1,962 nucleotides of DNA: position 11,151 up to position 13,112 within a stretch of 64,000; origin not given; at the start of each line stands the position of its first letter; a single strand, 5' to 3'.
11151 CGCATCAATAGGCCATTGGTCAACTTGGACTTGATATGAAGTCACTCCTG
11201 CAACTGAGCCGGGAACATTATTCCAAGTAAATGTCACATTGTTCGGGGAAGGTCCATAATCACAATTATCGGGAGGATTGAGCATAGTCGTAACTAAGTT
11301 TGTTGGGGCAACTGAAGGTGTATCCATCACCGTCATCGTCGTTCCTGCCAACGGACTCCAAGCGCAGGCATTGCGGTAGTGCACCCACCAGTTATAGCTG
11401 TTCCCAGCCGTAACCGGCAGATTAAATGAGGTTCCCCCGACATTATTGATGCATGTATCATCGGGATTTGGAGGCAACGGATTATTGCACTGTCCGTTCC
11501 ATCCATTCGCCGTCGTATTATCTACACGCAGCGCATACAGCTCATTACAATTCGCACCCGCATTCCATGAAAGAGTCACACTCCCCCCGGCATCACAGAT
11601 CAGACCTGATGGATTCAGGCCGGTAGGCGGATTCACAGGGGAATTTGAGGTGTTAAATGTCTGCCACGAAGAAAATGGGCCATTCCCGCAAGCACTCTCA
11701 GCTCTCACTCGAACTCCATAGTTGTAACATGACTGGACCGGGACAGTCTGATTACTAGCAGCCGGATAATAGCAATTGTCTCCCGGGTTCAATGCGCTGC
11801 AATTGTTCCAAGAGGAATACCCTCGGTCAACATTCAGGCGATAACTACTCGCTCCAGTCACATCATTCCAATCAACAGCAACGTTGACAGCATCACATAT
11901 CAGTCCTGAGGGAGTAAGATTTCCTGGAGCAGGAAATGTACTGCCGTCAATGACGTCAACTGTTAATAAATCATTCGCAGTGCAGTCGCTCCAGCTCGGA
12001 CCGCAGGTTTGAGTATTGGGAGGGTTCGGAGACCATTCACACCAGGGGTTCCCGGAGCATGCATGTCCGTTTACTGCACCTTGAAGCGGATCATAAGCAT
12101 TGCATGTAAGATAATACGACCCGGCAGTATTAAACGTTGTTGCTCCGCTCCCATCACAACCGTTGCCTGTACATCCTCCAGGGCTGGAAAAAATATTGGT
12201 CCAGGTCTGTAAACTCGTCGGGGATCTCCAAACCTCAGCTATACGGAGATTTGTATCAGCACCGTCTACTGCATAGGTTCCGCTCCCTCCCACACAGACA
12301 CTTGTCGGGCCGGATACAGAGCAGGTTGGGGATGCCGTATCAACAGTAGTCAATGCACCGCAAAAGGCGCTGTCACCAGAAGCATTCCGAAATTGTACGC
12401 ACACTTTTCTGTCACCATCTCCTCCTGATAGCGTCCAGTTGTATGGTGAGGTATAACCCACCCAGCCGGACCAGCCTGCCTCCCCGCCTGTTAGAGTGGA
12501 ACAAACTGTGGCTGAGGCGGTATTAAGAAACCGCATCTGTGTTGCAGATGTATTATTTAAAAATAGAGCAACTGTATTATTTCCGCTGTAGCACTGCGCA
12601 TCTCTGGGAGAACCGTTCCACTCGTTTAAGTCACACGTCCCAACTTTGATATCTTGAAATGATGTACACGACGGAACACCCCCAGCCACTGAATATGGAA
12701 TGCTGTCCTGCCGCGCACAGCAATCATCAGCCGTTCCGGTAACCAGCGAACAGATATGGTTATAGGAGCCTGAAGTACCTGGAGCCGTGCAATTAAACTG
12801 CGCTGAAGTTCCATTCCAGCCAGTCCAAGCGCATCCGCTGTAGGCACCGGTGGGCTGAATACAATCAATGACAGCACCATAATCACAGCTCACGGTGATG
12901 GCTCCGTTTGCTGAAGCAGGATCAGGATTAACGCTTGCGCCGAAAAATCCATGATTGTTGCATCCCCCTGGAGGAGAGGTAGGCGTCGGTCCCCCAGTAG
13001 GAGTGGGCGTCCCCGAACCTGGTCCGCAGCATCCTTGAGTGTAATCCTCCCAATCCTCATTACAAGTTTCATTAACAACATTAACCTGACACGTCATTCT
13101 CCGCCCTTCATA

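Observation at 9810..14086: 1218-aa Cys-rich secreted giant protein co-transcribed with a small membrane-anchored partner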

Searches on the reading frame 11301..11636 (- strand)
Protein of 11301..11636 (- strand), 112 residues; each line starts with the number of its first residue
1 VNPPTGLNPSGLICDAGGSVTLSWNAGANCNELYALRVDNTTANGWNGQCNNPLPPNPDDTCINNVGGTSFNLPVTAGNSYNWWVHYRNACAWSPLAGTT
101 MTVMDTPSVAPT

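Call 76: search_protein_families(library=pfam, proteins=[window:11301-11636:-], max_evalue=5)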
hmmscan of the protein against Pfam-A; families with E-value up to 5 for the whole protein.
window:11301-11636:- (112 aa): 0 families

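Call 80: search_solved_structures(query=A6, max_evalue=0.1)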
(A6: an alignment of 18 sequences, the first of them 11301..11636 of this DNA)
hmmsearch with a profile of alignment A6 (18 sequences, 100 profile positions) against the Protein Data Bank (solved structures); distinct sequences matched with E-value up to 0.1: 61 (the best 60 are shown).
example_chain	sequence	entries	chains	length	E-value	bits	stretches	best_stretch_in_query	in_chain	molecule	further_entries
8g4l_bm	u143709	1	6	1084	2.2e-23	85.5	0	51-92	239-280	Titin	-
8q6t_I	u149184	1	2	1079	9.1e-23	83.6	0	57-95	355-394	Titin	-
3lpw_A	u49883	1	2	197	3.1e-08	36.9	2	51-92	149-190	A77-A78 domain from Titin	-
4u3h_A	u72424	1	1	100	3.5e-07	33.5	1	1-94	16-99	FN3con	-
8bnq_A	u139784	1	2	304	2.3e-06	30.9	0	67-89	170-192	Titin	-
8bvo_A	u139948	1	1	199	4.5e-06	30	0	49-90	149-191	Titin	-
6tpw_A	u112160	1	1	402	5e-06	29.8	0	10-92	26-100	Receptor-type tyrosine-protein phosphatase F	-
4pbx_A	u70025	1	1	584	9.2e-06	29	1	13-93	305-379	Receptor-type tyrosine-protein phosphatase S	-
3mpc_A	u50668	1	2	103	1.1e-05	28.7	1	2-84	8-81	Fn3-like protein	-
5j7k_A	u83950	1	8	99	1.4e-05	28.4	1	1-90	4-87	FN3con-a-lys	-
8bxr_A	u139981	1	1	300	1.8e-05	28.1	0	50-91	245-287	Titin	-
7y8s_A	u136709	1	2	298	4.6e-05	26.8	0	60-90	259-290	Dscam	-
1fnf_A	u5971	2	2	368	5.1e-05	26.6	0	1-86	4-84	FIBRONECTIN | Isoform 1 of Fibronectin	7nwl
5e53_A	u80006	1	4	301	5.8e-05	26.4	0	2-90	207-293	Contactin-1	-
9ot8_A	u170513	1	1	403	0.00033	24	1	2-83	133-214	FN3con-9 - FN3con-41 fusion,Galectin-3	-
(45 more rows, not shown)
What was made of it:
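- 10959..11930 (-): Three tandem FN3 domains (residues 513-612, 613-718, 720-836), each with extra Cys. Profile against PDB: titin FN3 3e-8, FN3con 3.5e-7 (call 80).
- On Fibronectin type III domain (repeats 513-836): A profile of the 3 repeats plus 15 homologous segments matches titin A77-A78 at E = 3.1e-8, FN3con at 3.5e-7, and PTPRF/S, contactin and fibronectin at 1e-5 to 1e-6 (call 80).
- Closest known: Fibronectin type III domain. Same: The three repeats match FN3 structures at profile level, E = 3e-8 to 1e-5 (call 80).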

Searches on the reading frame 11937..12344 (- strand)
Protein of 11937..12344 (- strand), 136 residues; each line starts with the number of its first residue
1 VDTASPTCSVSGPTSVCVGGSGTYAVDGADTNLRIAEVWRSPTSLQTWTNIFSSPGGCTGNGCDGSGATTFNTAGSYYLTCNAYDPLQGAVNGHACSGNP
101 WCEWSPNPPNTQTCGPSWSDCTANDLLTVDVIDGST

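Call 91: search_solved_structures(query=A9, max_evalue=1)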
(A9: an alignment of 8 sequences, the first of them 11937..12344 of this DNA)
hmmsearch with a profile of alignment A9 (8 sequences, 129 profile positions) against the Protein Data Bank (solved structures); distinct sequences matched with E-value up to 1: 8.
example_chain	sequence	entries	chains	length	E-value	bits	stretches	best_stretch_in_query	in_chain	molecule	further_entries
4xed_A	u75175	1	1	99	0.0018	21.9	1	7-89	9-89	Peptidase M14, carboxypeptidase A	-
9x9r_A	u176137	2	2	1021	0.0099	19.4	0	3-43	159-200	Chitodextrinase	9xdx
9kvu_A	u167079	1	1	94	0.02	18.4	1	5-87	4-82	bacterial immunoglobulin domain B1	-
1v05_A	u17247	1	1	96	0.46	14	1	13-78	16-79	FILAMIN C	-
8pa0_A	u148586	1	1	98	0.48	14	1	12-78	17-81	Filamin-C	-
7jtv_B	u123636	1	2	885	0.65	13.6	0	43-99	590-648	Immunomodulating metalloprotease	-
5kdw_A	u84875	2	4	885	0.65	13.5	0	43-99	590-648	Metallopeptidase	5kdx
5kdv_A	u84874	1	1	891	0.66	13.5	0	43-99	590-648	Metallopeptidase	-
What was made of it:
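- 11937..12344 (-): Module C (residues 375-510): probably a PKD/Ig-like domain with a Cys-rich extension (NPWCEW). Weak PDB profile hits: 4xed, deposited as 'Peptidase M14, carboxypeptidase A' and read here as PKD/Ig-like (E = 0.0018), and a bacterial Ig domain (E = 0.02) (call 91).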

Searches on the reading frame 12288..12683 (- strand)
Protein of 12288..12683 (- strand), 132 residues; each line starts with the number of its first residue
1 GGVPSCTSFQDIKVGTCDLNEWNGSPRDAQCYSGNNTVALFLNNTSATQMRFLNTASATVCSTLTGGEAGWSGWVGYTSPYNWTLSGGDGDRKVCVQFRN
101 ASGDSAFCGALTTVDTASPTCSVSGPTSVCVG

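Call 90: search_solved_structures(query=A8, max_evalue=1)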
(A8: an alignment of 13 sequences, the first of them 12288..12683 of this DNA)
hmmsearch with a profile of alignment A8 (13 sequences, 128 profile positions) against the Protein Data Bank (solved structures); distinct sequences matched with E-value up to 1: 2.
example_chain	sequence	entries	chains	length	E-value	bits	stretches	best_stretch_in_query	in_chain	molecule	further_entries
6a2b_B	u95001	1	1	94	0.065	16.4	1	33-103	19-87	Beta-2-microglobulin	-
2i2s_A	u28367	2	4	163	0.37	13.9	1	34-80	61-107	Outer capsid protein VP4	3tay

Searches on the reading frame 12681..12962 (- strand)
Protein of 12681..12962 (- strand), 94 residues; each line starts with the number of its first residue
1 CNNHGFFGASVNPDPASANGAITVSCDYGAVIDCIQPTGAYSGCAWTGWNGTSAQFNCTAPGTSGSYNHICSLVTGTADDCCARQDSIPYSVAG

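Call 89: search_solved_structures(query=A7, max_evalue=1)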
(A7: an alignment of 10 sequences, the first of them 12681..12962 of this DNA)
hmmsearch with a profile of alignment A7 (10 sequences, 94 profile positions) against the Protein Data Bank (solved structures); distinct sequences matched with E-value up to 1: 38.
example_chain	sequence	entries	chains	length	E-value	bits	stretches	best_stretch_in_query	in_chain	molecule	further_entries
1lgb_C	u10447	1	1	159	0.043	17.1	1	57-89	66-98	LACTOTRANSFERRIN (N2 FRAGMENT)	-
1l5t_A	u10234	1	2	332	0.12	15.7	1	57-89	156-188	lactoferrin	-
1vfd_A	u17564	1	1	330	0.12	15.7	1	57-89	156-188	LACTOFERRIN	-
1vfe_A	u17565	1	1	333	0.12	15.7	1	57-89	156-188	HUMAN LACTOFERRIN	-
1lct_A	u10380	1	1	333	0.12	15.7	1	57-89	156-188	LACTOFERRIN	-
1dsn_A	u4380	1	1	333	0.12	15.7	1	57-89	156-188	LACTOFERRIN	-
1h44_A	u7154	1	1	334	0.12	15.7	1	57-89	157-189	LACTOFERRIN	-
1h43_A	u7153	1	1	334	0.12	15.7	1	57-89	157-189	LACTOFERRIN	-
1hse_A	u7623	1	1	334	0.12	15.7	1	57-89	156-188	LACTOFERRIN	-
2pms_A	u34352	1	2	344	0.13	15.7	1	57-89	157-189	Lactotransferrin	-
1h45_A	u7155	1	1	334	0.13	15.6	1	57-89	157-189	LACTOFERRIN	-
1eh3_A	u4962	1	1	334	0.13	15.6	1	57-89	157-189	LACTOFERRIN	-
3bg9_A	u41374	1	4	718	0.17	15.2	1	8-71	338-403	Pyruvate carboxylase, mitochondrial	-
3bg3_A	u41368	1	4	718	0.17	15.2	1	8-71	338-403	Pyruvate carboxylase, mitochondrial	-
1u3h_A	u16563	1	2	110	0.21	14.9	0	51-69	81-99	T-cell receptor alpha-chain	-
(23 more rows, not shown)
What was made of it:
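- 12681..12962 (-): Module A (residues 169-262): a roughly 94-aa Cys-rich 'CDYG' module with no match to known families. PDB profile search found nothing significant (call 89).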
